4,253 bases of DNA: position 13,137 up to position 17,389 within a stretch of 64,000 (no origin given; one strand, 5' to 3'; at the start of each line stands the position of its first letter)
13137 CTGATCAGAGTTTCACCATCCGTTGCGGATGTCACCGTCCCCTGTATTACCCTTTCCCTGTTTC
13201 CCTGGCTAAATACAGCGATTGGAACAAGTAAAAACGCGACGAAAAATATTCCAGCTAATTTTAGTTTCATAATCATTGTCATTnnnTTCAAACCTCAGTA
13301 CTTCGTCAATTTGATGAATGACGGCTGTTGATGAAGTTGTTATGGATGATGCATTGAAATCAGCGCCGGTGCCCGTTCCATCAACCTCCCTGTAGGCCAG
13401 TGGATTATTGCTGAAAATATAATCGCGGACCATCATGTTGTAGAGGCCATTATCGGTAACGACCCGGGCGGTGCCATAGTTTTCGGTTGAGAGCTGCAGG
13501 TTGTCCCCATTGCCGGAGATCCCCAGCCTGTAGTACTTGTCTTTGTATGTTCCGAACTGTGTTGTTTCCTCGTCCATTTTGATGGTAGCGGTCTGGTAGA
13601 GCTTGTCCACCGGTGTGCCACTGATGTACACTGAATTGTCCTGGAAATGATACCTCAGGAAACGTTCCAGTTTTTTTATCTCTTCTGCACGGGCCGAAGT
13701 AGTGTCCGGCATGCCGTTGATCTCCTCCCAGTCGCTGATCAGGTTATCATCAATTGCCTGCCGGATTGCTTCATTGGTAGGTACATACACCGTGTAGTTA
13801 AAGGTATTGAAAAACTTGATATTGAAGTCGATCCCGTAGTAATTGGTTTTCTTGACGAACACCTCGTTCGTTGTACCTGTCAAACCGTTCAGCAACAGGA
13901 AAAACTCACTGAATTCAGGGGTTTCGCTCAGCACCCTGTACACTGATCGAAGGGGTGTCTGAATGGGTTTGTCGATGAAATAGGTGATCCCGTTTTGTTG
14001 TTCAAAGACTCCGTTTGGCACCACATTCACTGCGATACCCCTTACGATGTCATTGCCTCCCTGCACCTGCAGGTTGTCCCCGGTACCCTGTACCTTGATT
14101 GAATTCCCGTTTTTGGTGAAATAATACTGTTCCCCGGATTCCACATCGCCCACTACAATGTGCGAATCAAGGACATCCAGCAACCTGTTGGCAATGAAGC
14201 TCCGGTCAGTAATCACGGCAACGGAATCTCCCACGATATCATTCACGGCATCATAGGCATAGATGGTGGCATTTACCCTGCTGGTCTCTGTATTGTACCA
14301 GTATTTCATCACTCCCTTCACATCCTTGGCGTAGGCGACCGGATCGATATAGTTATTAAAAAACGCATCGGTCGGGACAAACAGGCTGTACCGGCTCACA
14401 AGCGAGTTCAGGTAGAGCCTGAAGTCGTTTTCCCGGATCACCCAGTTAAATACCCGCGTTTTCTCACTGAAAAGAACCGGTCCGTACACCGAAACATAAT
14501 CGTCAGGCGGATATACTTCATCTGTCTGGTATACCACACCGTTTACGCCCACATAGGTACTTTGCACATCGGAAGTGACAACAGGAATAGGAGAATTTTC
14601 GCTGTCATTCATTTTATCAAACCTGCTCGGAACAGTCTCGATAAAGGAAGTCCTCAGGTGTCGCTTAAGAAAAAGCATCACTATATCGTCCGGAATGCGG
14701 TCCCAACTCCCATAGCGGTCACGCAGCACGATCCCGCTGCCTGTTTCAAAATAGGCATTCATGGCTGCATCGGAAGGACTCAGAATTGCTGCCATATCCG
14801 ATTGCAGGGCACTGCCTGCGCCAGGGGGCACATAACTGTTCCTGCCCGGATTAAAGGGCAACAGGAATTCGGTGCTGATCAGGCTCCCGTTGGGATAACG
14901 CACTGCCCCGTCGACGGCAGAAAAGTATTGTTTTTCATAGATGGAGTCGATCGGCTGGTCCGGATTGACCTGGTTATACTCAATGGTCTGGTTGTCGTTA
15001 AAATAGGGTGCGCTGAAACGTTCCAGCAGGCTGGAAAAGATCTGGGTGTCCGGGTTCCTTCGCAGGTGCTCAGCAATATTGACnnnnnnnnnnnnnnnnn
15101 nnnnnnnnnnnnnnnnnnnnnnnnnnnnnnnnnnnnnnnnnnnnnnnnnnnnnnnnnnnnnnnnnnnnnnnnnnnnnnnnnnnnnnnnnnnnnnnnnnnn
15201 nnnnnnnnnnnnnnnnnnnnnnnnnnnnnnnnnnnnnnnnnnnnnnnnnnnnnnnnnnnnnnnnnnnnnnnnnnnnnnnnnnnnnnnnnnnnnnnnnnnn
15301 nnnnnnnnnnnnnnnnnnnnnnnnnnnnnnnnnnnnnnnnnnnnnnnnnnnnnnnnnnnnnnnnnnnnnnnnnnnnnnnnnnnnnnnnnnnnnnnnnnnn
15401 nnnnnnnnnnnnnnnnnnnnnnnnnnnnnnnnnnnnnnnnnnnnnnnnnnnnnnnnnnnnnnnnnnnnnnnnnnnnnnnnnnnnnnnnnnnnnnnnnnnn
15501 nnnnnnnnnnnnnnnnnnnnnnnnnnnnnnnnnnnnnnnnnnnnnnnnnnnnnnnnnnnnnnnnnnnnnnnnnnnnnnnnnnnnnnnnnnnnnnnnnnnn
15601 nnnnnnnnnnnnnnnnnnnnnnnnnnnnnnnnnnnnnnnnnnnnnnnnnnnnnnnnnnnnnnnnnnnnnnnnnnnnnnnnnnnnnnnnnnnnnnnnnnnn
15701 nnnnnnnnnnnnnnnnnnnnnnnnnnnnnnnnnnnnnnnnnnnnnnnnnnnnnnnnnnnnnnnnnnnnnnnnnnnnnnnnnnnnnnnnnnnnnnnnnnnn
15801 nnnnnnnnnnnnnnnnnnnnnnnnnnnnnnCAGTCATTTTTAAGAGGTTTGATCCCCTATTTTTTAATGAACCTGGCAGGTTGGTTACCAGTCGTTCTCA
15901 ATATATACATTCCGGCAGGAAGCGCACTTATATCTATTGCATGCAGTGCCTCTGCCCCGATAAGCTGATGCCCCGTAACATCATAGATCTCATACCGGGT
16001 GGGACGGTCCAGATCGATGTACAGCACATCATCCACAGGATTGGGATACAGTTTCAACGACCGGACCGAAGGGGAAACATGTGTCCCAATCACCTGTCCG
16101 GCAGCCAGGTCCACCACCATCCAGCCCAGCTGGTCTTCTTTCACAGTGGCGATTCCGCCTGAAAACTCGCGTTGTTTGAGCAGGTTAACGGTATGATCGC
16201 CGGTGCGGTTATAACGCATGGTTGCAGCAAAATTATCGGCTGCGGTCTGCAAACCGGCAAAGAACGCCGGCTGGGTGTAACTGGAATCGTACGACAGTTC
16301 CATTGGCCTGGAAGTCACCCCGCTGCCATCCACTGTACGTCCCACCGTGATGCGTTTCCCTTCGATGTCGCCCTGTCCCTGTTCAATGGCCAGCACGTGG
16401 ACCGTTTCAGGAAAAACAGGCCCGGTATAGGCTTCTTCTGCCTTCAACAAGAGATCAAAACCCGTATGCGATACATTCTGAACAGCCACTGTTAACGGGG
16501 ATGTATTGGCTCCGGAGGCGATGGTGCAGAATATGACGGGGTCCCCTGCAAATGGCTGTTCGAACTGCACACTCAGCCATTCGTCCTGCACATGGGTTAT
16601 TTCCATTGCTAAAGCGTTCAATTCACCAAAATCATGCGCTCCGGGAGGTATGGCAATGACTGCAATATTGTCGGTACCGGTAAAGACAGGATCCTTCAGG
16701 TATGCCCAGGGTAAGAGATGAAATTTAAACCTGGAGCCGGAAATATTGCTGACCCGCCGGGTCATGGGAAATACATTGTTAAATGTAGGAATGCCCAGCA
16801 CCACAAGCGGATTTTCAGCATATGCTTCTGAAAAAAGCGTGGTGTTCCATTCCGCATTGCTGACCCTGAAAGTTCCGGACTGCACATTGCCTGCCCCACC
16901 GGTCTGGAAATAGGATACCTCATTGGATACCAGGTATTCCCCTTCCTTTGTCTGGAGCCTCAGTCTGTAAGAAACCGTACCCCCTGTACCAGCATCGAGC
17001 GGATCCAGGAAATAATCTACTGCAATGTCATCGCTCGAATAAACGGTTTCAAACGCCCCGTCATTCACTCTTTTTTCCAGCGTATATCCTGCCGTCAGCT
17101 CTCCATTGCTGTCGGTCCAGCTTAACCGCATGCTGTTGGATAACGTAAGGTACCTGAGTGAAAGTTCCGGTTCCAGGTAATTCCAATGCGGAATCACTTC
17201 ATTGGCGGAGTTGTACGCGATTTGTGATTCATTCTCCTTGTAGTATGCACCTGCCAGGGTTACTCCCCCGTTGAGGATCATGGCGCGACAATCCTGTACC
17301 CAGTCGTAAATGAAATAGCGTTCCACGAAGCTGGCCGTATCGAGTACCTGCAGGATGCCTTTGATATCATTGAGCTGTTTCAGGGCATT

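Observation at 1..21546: Atypical PUL operon: CotH, GH(PF11790-like), FAS1, SusC, SusD, FAS1, FAS1, SusC, SusD on one strand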

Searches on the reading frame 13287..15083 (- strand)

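Call 41: search_protein_families(library=pfam, proteins=[window:13287-15083:-], max_evalue=5)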
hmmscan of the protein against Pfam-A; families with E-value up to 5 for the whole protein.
seq(599 aa): 2 families
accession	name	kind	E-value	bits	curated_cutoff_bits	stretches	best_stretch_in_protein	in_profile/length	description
PF02469.27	Fasciclin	-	4.3e-09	37.1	22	2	427-510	22-88/123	Fasciclin domain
PF10842.14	DUF2642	-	4.1e-05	23.9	22.7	2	275-321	9-52/64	Protein of unknown function (DUF2642)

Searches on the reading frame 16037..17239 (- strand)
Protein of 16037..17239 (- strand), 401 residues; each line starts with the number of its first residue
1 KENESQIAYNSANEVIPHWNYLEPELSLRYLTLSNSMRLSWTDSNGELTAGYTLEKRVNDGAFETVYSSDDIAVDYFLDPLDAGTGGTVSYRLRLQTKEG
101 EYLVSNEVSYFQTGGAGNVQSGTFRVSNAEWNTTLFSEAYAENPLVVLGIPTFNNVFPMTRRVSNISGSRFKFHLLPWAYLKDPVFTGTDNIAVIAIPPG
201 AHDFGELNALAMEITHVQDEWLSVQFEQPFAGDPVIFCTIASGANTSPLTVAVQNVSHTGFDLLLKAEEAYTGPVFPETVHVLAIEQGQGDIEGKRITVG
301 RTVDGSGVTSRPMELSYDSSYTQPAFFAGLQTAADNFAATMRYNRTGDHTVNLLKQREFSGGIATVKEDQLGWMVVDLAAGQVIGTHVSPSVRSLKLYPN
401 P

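Call 41: search_protein_families(library=pfam, proteins=[window:16037-17239:-], max_evalue=5)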
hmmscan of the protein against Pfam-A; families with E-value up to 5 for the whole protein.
seq(401 aa): 2 families
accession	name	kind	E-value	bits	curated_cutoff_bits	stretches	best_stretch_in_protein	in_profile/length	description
PF09458.16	H_lectin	-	9.2e-07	29.3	24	1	223-267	3-51/67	H-type lectin domain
PF00041.27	fn3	-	0.021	15.5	25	1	34-85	13-60/84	Fibronectin type III domain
